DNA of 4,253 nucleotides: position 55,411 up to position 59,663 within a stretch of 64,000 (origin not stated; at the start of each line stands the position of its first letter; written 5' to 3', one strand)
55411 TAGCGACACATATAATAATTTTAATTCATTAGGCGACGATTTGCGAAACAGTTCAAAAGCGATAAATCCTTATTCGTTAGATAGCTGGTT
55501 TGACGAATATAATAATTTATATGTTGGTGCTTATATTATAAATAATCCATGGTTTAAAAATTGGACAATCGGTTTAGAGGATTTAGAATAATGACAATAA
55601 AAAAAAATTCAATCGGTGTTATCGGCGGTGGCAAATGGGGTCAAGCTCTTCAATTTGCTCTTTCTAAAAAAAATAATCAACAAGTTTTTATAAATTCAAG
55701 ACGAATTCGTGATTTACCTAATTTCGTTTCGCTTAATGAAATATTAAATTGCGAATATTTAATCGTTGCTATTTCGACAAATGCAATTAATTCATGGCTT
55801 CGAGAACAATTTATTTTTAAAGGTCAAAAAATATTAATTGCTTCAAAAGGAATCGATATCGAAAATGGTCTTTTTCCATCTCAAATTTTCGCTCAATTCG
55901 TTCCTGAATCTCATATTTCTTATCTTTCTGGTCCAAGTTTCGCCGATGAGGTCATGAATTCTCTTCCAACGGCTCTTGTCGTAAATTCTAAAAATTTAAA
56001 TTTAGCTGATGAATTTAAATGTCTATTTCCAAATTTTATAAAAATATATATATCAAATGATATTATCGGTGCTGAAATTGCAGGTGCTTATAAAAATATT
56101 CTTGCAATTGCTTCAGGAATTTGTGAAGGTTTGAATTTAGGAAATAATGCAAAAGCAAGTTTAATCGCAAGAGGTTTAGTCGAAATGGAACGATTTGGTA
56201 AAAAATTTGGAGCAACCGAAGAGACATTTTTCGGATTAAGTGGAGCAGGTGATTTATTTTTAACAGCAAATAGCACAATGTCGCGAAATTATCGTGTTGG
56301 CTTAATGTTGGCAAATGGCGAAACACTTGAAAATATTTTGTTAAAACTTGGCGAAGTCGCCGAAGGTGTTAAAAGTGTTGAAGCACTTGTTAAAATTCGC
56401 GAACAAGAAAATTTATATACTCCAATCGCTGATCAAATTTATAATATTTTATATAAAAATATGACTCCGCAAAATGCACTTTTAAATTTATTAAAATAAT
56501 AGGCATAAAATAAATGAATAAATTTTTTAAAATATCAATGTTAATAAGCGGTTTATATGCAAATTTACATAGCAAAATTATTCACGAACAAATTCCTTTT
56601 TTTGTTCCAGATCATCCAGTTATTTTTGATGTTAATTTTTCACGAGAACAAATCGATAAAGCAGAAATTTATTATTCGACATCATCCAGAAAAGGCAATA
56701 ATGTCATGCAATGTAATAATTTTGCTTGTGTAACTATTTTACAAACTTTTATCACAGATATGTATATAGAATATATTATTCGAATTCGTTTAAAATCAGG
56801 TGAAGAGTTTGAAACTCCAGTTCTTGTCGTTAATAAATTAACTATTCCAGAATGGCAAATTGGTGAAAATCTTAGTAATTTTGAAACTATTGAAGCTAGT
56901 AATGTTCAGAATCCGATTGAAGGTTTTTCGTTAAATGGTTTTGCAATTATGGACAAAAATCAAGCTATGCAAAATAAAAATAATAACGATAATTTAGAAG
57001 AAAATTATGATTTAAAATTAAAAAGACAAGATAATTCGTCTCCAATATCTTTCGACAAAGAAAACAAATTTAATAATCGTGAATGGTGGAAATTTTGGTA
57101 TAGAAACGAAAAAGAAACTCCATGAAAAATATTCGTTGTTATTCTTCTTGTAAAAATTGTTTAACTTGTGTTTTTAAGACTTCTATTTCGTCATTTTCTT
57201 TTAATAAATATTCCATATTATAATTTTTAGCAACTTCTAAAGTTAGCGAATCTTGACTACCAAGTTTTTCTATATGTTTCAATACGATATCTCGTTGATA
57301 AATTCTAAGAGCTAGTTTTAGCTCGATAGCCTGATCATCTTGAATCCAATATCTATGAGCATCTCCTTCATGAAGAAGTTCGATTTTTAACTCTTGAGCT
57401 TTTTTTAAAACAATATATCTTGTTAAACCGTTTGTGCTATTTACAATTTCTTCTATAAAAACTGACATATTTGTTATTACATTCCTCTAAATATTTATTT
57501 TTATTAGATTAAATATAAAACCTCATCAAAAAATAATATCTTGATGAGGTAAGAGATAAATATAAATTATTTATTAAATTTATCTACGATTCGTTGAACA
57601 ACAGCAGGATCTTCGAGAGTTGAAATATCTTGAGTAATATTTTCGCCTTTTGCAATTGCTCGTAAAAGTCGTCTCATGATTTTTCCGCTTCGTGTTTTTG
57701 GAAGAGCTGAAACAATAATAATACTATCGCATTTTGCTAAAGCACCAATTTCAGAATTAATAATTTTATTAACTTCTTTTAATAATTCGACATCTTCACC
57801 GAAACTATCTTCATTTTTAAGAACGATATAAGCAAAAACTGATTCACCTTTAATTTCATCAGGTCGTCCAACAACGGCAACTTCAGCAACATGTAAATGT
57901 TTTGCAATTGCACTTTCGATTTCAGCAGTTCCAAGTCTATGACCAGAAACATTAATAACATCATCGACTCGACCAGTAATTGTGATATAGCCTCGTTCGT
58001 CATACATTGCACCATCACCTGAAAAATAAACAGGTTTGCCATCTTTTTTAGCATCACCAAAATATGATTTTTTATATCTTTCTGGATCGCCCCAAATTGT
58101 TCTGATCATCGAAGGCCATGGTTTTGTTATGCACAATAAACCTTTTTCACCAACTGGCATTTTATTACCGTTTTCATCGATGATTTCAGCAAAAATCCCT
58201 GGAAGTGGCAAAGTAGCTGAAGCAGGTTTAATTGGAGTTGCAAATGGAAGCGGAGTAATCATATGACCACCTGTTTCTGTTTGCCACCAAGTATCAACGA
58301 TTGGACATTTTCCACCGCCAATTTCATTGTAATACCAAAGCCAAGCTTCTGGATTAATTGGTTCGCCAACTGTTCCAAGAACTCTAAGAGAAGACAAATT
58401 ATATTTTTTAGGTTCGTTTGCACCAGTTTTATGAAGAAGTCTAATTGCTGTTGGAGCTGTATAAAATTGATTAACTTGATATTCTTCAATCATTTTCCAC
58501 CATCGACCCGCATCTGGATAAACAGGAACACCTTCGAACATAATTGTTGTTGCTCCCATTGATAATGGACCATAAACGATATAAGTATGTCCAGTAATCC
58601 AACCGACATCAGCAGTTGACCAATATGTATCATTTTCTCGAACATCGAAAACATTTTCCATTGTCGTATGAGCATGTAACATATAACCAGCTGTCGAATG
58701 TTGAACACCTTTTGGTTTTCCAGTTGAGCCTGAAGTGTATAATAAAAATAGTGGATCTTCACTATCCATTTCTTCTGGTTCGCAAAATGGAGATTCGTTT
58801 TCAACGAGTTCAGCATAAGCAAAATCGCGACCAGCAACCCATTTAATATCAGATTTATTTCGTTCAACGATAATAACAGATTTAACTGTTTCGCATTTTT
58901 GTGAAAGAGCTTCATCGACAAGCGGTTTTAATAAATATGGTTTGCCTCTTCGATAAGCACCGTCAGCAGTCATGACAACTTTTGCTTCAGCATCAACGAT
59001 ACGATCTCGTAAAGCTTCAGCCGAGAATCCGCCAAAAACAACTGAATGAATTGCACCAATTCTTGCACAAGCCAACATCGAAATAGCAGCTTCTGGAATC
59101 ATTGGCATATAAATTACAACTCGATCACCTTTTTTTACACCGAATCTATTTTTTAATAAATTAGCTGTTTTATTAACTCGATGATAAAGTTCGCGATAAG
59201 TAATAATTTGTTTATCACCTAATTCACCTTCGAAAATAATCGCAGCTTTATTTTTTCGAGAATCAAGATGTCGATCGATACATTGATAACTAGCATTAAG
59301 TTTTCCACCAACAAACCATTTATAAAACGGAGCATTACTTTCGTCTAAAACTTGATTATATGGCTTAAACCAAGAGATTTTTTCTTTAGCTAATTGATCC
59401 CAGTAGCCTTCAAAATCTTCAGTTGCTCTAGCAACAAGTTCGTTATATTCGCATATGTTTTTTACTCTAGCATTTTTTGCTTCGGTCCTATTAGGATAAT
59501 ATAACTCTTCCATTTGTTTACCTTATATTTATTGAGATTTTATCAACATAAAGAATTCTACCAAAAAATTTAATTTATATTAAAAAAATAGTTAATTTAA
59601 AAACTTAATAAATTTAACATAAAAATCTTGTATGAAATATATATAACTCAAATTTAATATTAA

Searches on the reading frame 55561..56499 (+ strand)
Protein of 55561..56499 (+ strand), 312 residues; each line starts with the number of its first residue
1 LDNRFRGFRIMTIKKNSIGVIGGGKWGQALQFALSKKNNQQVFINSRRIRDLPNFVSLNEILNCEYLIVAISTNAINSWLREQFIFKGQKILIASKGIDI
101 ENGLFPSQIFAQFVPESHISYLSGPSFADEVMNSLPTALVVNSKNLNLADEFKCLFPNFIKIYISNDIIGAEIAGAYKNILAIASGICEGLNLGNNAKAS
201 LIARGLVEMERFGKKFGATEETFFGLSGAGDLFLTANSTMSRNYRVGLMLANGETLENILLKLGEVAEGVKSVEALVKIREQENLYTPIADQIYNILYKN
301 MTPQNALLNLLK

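Call 39: search_protein_families(library=pfam, proteins=[window:55561-56499:+], max_evalue=0.00001)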
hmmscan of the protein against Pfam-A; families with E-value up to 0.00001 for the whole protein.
window:55561-56499:+ (312 aa): 3 families
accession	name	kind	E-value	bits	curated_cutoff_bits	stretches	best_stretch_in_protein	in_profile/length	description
PF07479.19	NAD_Gly3P_dh_C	-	5.7e-52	176.1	25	1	167-307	1-141/142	NAD-dependent glycerol-3-phosphate dehydrogenase C-terminus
PF01210.29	NAD_Gly3P_dh_N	-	2.1e-20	73.7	23.1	1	62-148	67-157/158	NAD-dependent glycerol-3-phosphate dehydrogenase N-terminus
PF20618.3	GPD_NAD_C_bact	-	2.7e-16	60.3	27.6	1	227-293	1-66/66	Bacterial GPD, NAD-dependent C-terminal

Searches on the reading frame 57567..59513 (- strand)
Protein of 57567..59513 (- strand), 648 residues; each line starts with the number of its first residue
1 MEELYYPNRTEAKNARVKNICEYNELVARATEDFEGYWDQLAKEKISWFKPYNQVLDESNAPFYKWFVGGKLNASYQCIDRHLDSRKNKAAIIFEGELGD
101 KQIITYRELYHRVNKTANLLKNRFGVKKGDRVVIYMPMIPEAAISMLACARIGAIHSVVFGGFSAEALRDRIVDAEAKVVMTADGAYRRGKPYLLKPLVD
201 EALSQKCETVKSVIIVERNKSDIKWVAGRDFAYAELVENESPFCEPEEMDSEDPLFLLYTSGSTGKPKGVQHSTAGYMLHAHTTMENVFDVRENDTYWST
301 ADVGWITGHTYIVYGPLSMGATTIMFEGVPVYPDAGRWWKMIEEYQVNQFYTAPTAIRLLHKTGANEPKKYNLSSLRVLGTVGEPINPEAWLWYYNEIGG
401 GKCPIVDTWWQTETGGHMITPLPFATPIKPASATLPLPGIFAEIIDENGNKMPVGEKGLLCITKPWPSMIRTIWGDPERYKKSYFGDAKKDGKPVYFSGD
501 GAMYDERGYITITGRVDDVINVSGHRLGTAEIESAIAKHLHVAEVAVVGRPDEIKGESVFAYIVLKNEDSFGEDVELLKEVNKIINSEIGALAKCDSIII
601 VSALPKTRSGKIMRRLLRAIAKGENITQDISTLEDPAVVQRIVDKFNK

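Call 23: search_protein_families(library=pfam, proteins=[window:57567-59513:-], max_evalue=0.00001)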
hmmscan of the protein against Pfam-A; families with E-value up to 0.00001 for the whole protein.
window:57567-59513:- (648 aa): 3 families
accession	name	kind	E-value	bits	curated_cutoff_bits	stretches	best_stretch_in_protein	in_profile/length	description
PF00501.34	AMP-binding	-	4.2e-90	302.7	29.9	1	81-466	3-378/384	AMP-binding enzyme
PF13193.12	AMP-binding_C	-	6.5e-23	81.9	24.5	1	531-611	1-76/76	AMP-binding enzyme C-terminal domain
PF16177.11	ACAS_N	-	9e-23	80.3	27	1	23-78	1-55/55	Acetyl-coenzyme A synthetase N-terminus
